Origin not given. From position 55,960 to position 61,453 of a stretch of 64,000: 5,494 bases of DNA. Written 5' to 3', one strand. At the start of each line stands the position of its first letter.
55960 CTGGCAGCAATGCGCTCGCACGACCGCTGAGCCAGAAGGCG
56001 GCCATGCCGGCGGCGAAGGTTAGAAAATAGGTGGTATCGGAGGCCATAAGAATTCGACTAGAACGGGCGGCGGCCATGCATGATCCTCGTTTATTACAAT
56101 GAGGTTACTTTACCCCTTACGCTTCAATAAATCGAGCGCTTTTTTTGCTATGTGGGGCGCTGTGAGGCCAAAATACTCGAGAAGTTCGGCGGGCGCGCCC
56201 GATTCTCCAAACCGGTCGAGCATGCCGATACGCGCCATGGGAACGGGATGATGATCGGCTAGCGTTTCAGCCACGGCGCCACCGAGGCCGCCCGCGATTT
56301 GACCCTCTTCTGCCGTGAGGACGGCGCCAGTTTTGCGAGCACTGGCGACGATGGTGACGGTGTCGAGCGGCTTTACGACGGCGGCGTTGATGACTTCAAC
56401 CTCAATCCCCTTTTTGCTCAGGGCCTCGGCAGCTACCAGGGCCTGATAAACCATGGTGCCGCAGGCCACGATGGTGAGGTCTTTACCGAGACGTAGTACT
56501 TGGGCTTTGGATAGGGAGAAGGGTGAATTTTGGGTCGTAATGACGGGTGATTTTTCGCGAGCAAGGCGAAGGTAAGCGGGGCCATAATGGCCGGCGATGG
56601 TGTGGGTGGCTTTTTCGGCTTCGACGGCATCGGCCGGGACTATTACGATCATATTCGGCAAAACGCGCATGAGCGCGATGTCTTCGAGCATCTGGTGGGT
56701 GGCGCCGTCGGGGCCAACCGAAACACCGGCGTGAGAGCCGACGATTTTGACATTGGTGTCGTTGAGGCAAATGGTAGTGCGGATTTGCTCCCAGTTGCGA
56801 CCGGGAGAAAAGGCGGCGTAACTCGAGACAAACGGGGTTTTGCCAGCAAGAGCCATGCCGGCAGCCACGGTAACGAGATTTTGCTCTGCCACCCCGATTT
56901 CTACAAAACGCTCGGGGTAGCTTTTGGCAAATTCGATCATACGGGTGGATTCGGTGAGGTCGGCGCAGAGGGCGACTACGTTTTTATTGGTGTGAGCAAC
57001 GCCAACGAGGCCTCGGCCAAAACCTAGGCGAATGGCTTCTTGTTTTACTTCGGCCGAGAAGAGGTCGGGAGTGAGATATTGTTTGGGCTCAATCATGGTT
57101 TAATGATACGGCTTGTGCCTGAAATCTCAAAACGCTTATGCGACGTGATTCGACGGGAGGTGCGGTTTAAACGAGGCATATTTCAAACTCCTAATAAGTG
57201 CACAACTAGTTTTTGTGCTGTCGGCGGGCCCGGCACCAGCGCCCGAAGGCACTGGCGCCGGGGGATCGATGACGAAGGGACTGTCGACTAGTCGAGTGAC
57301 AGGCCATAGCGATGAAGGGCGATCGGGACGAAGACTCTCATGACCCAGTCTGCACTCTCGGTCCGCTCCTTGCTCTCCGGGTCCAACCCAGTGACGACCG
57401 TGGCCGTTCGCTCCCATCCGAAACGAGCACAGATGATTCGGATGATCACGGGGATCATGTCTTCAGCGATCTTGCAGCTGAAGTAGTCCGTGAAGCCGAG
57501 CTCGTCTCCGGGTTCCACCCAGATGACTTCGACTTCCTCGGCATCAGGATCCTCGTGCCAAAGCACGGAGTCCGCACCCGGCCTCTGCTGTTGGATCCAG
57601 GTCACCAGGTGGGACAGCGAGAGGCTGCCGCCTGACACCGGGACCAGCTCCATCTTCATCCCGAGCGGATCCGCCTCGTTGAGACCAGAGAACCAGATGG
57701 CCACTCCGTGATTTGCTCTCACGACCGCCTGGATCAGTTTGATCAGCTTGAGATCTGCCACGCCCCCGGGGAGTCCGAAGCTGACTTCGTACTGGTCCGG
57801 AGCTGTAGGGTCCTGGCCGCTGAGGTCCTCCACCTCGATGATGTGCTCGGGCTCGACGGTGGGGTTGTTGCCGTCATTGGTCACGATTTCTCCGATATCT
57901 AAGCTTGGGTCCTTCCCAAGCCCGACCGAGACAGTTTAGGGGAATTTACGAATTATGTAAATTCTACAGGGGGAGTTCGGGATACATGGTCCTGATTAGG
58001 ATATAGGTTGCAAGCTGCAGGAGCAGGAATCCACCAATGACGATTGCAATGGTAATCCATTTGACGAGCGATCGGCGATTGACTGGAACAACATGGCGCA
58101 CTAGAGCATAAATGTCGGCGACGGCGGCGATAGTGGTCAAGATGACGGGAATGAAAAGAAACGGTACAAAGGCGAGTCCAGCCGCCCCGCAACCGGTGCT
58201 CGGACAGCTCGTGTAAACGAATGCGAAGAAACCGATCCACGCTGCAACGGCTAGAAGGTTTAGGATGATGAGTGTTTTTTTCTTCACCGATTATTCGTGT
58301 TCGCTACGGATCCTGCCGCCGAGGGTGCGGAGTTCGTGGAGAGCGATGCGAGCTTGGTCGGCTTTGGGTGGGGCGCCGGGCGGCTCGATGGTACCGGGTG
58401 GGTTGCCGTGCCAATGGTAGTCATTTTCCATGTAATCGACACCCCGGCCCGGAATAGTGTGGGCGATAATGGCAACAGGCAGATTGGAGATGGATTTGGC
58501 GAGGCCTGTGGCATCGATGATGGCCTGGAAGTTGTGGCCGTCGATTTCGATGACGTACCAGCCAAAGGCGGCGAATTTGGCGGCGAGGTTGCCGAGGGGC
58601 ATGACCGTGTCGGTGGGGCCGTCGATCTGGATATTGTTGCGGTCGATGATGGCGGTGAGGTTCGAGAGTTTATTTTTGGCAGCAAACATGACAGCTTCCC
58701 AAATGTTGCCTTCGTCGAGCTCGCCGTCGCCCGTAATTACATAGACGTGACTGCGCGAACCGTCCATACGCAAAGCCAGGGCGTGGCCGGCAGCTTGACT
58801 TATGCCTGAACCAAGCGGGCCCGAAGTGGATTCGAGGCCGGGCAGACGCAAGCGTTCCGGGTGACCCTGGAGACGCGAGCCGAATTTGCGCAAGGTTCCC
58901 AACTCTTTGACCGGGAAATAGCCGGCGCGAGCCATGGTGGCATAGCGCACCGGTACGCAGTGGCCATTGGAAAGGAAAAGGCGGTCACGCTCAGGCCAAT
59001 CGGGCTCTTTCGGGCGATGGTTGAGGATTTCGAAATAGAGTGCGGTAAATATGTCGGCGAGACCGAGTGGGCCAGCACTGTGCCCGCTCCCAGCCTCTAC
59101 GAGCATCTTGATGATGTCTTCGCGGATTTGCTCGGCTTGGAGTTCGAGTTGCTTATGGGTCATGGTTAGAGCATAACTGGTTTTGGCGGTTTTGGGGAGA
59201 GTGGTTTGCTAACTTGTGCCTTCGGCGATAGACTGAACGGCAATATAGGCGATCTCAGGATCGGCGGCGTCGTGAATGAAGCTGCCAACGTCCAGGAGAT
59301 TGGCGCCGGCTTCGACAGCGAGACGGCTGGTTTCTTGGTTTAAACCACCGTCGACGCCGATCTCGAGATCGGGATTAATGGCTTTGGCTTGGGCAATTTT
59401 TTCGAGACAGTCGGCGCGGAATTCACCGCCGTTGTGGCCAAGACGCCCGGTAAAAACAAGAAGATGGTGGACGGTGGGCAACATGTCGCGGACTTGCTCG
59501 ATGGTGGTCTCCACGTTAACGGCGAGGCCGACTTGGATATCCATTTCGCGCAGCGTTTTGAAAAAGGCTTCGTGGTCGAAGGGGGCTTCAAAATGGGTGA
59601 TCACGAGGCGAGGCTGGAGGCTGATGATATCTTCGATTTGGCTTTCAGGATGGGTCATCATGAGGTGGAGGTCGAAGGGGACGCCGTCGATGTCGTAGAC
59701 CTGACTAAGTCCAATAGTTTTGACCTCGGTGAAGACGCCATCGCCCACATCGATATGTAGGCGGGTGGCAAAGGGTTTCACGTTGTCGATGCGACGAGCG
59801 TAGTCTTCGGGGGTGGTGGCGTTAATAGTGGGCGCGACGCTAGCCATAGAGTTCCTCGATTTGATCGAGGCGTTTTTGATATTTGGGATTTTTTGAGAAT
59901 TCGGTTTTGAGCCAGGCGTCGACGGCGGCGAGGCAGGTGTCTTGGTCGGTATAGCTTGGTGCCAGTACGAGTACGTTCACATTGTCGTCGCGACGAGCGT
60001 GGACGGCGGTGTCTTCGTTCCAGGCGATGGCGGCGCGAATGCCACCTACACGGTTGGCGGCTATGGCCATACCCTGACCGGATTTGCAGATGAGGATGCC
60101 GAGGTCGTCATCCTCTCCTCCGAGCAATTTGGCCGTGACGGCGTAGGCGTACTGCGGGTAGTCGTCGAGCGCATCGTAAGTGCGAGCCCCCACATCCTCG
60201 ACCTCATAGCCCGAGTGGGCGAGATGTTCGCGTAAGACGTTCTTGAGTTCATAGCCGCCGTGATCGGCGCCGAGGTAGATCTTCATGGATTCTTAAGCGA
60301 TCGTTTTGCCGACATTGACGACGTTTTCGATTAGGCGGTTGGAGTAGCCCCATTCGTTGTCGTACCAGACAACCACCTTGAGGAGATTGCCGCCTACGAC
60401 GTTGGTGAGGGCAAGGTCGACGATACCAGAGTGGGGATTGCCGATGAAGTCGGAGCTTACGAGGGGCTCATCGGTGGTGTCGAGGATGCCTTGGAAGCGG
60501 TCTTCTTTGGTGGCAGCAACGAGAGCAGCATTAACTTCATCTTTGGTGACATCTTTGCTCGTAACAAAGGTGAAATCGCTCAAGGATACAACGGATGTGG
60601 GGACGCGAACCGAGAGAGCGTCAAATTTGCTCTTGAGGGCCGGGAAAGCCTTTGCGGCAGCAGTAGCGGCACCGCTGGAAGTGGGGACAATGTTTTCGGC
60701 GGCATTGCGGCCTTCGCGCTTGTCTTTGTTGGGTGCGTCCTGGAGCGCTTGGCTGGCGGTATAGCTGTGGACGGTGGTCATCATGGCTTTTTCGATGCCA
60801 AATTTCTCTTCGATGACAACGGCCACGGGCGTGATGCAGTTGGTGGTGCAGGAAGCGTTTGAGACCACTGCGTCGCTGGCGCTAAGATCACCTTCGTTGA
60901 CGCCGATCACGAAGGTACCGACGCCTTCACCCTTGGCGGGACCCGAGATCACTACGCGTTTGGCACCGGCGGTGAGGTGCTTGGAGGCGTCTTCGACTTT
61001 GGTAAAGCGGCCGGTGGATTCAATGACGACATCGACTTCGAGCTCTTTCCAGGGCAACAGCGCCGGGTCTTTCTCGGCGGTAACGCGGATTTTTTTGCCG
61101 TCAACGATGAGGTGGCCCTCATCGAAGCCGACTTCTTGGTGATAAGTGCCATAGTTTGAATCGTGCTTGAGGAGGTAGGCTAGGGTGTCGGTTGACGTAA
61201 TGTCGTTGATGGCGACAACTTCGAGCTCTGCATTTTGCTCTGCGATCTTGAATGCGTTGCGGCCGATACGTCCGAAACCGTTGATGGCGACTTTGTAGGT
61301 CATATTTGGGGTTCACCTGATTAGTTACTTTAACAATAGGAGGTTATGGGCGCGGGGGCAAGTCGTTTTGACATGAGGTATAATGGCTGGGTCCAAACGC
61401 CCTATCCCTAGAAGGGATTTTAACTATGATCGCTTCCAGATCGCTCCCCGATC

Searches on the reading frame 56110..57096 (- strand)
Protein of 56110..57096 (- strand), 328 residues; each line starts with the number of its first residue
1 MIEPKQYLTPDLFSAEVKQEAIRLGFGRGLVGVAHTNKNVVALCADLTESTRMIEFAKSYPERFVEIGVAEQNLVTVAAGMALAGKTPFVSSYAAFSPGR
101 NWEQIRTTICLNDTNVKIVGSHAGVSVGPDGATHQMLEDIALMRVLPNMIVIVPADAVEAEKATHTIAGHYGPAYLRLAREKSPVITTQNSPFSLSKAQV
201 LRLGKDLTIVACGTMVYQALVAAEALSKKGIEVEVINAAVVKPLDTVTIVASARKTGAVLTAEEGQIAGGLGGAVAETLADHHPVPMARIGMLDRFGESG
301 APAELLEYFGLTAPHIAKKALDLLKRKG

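Call 84: search_protein_families(library=pfam, proteins=[window:56110-57096:-], max_evalue=0.00001)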
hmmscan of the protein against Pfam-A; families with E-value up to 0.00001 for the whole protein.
window:56110-57096:- (328 aa): 3 families
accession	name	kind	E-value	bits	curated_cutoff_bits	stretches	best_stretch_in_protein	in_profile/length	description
PF02779.29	Transket_pyr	-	3.4e-39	134.7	27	1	21-182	4-171/174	Transketolase, pyrimidine binding domain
PF02780.25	Transketolase_C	-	2e-35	121.8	25.9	1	197-316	2-124/124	Transketolase, C-terminal domain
PF22613.1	Transketolase_C_1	-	4.1e-07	30.6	27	1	204-312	11-113/113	Transketolase-like TK C-terminal domain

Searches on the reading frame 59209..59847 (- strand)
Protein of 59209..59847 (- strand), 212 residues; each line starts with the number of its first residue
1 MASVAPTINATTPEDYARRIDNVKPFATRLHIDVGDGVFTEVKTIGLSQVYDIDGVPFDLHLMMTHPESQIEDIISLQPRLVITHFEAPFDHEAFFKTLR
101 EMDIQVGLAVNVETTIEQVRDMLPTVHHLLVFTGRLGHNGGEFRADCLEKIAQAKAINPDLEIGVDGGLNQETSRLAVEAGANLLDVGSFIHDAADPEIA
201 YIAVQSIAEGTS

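Call 84: search_protein_families(library=pfam, proteins=[window:59209-59847:-], max_evalue=0.00001)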
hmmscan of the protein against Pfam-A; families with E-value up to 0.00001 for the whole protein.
window:59209-59847:- (212 aa): 1 family
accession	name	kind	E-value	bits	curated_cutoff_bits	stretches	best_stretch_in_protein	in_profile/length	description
PF00834.25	Ribul_P_3_epim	-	1.7e-30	106.4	21.1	1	4-191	2-197/198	Ribulose-phosphate 3 epimerase family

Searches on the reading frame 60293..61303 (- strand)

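Call 84: search_protein_families(library=pfam, proteins=[window:60293-61303:-], max_evalue=0.00001)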
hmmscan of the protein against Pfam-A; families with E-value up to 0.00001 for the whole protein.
window:60293-61303:- (336 aa): 2 families
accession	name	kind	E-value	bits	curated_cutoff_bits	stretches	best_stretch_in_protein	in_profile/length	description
PF02800.25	Gp_dh_C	-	5.3e-55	185.8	24.4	1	157-314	1-158/158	Glyceraldehyde 3-phosphate dehydrogenase, C-terminal domain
PF00044.30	Gp_dh_N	-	6.8e-38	129.5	31.7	1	4-102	2-100/101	Glyceraldehyde 3-phosphate dehydrogenase, NAD binding domain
